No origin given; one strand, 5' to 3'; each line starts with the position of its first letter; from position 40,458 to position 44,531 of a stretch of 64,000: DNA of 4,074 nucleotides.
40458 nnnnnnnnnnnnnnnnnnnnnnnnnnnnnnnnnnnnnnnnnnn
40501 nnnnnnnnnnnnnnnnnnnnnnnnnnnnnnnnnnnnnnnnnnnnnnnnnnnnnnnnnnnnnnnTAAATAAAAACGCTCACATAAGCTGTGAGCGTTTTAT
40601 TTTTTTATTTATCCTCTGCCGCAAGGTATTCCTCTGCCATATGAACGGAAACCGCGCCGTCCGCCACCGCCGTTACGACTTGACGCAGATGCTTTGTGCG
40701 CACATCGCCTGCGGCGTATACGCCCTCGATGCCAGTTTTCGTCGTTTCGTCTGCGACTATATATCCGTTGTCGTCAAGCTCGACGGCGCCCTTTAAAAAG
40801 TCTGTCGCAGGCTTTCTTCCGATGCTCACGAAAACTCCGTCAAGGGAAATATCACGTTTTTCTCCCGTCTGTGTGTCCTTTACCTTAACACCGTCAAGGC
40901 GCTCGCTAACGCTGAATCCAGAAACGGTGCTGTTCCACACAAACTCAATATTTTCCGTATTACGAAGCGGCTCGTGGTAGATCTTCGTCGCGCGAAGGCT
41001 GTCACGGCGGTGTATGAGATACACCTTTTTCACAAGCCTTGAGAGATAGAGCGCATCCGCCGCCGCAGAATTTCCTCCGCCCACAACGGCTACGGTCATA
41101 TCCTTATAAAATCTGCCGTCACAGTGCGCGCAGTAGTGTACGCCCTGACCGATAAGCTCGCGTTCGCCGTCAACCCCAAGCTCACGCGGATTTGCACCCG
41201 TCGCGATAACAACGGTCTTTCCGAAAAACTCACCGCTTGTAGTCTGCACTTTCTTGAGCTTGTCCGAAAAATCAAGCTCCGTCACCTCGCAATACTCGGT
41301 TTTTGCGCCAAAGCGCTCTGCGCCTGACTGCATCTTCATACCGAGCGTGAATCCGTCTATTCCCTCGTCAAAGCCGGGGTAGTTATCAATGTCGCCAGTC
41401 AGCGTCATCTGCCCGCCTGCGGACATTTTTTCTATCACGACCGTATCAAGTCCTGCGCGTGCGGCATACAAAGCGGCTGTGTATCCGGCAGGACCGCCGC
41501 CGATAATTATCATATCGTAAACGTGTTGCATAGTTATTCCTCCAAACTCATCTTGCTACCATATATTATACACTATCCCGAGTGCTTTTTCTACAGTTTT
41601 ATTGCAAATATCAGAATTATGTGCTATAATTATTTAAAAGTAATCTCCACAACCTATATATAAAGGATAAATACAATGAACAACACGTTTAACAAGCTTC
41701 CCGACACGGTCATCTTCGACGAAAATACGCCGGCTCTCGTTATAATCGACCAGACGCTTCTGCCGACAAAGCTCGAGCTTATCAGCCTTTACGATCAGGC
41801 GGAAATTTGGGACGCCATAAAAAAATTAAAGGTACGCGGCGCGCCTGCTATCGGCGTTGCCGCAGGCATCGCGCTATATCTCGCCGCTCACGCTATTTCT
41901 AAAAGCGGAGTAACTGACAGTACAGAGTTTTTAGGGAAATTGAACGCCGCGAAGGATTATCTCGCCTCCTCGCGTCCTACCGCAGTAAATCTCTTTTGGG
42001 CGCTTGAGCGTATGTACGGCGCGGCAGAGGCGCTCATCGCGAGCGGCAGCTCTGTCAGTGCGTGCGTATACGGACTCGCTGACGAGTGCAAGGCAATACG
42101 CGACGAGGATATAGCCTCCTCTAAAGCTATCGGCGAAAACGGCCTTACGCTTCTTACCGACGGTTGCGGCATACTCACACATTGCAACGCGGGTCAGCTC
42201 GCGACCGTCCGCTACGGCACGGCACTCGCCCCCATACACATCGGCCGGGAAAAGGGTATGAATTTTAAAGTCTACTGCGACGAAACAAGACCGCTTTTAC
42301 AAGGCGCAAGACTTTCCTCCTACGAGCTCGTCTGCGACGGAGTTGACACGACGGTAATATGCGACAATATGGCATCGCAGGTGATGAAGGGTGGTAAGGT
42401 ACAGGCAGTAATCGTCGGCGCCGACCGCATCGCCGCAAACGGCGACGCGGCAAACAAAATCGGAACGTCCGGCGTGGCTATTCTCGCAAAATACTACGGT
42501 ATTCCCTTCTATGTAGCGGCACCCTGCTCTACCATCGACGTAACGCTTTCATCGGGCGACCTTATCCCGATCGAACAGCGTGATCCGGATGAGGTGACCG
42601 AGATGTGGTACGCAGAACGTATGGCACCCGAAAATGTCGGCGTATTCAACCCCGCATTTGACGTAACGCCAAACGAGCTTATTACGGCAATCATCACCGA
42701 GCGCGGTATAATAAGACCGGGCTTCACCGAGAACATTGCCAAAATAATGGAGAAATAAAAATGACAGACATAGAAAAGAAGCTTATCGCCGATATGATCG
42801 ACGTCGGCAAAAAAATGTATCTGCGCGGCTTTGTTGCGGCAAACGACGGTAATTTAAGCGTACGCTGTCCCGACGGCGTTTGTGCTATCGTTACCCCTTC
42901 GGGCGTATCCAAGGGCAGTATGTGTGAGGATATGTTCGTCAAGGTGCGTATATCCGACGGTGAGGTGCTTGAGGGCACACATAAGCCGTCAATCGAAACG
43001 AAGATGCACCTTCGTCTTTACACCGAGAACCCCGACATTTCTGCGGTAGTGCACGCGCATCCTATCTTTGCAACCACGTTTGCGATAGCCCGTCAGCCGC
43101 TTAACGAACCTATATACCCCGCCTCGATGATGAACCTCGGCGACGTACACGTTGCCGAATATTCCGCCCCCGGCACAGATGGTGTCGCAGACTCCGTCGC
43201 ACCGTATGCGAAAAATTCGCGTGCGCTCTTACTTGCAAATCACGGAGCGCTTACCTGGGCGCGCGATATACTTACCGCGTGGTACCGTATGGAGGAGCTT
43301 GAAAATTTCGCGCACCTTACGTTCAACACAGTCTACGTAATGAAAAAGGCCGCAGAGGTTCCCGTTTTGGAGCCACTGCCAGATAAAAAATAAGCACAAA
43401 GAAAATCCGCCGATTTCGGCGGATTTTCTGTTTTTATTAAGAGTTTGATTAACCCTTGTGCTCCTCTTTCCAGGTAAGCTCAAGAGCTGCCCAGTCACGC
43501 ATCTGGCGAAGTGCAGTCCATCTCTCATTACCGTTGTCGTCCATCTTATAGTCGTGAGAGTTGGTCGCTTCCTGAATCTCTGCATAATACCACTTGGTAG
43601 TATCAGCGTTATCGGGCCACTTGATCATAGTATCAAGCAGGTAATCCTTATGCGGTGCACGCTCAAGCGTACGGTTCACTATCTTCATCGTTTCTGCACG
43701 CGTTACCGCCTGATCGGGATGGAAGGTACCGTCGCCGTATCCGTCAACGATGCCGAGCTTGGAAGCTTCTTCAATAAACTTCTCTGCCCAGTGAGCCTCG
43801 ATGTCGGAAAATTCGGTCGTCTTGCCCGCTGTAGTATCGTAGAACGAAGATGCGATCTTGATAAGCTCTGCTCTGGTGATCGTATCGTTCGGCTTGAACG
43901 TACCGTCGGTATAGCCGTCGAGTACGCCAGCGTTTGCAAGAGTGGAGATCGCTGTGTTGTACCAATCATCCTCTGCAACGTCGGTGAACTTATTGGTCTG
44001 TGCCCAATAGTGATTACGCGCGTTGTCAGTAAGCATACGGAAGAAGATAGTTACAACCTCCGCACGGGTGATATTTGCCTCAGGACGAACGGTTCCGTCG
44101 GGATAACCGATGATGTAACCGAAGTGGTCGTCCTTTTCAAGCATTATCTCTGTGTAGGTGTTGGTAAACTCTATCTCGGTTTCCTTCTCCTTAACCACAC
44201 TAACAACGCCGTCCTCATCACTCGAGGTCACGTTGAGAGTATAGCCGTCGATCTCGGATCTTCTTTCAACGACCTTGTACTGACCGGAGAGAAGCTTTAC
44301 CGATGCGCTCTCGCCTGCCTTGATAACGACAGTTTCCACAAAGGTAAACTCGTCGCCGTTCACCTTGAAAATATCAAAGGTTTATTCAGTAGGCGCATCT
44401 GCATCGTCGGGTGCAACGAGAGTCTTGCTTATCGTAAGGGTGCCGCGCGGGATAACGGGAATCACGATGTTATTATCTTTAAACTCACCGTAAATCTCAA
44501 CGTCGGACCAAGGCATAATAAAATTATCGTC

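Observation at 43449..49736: Giant SLH-anchored adhesin interrupted by a single in-frame TAA in the middle of an Ig-like domain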

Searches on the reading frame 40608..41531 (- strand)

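Call 17: search_protein_families(library=pfam, proteins=[window:40608-41531:-], max_evalue=0.001)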
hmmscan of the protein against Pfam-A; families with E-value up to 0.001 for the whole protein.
window:40608-41531:- (308 aa): 12 families
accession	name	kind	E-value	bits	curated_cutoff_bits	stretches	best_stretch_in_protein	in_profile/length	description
PF07992.20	Pyr_redox_2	-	2.6e-54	185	26.1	1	5-292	1-291/291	Pyridine nucleotide-disulphide oxidoreductase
PF13738.12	Pyr_redox_3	-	8.9e-27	94.5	30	2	79-275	100-305/305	Pyridine nucleotide-disulphide oxidoreductase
PF00070.33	Pyr_redox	-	1e-15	58.4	22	1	147-219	2-81/82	Pyridine nucleotide-disulphide oxidoreductase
PF01266.30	DAO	-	5.5e-12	46.3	27.9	1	6-39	1-35/353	FAD dependent oxidoreductase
PF12831.13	FAD_oxidored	-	7.6e-12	45.7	27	1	6-44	1-40/416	FAD dependent oxidoreductase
PF00890.30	FAD_binding_2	-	1.6e-09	37.9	20.4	1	6-41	1-37/414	FAD binding domain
PF01946.23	Thi4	-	5.3e-08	32.8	26.2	1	5-47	18-62/235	Thi4 family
PF01134.28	GIDA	-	1.3e-07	31.5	22.1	1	6-37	1-33/391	Glucose inhibited division protein A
PF03486.20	HI0933_like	-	1.5e-07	31.6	50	1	6-45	2-42/244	HI0933-like protein Rossmann domain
PF13450.12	NAD_binding_8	-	1.9e-07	31.7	21.9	1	9-43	1-36/68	NAD(P)-binding Rossmann-like domain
PF01494.25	FAD_binding_3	-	7.1e-07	29.2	22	1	6-37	3-34/349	FAD binding domain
PF13434.12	Lys_Orn_oxgnase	-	0.00018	21.2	21.3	0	93-175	137-221/339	L-lysine 6-monooxygenase/L-ornithine 5-monooxygenase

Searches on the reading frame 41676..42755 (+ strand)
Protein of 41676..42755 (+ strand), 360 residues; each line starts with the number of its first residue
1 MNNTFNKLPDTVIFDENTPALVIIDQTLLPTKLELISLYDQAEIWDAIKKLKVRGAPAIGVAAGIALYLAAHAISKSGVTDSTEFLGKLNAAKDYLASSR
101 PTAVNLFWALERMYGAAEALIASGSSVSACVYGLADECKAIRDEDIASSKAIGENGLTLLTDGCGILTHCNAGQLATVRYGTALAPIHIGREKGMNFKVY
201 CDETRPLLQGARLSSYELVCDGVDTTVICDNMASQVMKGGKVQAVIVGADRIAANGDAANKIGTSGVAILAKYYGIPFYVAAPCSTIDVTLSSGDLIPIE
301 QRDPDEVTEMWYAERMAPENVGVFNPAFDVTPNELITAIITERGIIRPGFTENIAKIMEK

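Call 17: search_protein_families(library=pfam, proteins=[window:41676-42755:+], max_evalue=0.001)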
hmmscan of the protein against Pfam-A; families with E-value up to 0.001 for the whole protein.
window:41676-42755:+ (360 aa): 1 family
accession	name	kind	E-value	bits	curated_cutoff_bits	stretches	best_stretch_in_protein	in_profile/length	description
PF01008.23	IF-2B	-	1.2e-80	271.2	22.4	1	52-348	1-280/280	Initiation factor 2 subunit family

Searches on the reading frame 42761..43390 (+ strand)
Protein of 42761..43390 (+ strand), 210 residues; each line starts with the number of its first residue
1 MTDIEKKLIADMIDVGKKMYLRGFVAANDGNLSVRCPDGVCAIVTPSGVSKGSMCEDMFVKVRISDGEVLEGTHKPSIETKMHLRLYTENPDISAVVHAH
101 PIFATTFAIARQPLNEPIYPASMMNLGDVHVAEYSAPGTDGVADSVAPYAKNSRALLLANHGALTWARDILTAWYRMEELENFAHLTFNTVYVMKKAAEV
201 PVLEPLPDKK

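Call 17: search_protein_families(library=pfam, proteins=[window:42761-43390:+], max_evalue=0.001)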
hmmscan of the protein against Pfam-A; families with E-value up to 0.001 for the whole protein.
window:42761-43390:+ (210 aa): 1 family
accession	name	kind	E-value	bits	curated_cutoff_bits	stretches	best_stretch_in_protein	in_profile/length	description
PF00596.27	Aldolase_II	-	2.7e-48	164.7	22.2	1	11-186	2-181/183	Class II Aldolase and Adducin N-terminal domain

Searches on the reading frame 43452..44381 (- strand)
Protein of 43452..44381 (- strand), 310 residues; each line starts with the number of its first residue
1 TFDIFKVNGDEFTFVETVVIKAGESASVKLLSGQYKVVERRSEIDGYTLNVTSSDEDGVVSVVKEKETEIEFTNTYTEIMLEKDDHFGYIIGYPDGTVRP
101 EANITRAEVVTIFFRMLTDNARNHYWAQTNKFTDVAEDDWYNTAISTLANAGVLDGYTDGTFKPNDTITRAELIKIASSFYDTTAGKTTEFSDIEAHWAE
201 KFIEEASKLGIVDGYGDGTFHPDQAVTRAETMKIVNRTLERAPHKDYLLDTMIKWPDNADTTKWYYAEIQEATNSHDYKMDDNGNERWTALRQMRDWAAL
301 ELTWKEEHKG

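Call 6: search_protein_families(library=ncbifam, proteins=[window:43452-44381:-], max_evalue=0.01)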
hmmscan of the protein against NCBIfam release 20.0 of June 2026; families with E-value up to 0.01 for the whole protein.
window:43452-44381:- (310 aa): 2 families
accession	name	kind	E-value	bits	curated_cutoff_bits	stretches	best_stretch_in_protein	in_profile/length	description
NF033190.2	inl_like_NEAT_1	exception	1.6e-16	59.8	1275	1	52-234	569-747/754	NEAT domain-containing leucine-rich repeat protein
NF033921.0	por_somb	subfamily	2.3e-08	33.1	100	0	130-173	5-49/485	iron uptake porin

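Call 7: search_protein_families(library=pfam, proteins=[window:43452-44381:-], max_evalue=0.1)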
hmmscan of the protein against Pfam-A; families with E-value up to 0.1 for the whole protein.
window:43452-44381:- (310 aa): 5 families
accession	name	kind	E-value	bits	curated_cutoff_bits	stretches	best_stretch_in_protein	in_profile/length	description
PF00395.25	SLH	-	4.5e-39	132.6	20.8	3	191-230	2-42/44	S-layer homology domain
PF19407.5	DUF5979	-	5.2e-05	24.3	25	1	8-77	30-104/104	Domain of unknown function (DUF5979)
PF24547.1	DUF7601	-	0.00018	22.5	27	1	16-76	56-116/116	Domain of unknown function (DUF7601)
PF24212.1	DUF7433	-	0.022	14.8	24.2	1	90-119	17-45/51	Family of unknown function (DUF7433)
PF05847.17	Baculo_LEF-3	-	0.041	13.6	27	1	114-151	32-69/337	Nucleopolyhedrovirus late expression factor 3 (LEF-3)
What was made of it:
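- On Gene truncated by a premature stop codon (nonsense allele or young pseudogene): DUF5979 matches 1-104/104 across the stop (call 7).
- On SLH-anchored cell-surface protein: The SLH match is 132.6 bits, with 3 stretches (call 7).
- Checked: Downstream it finds SLH at 132.6 bits, with 3 stretches (call 7).
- DUF5979 matches end to end only across the stop (call 7).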
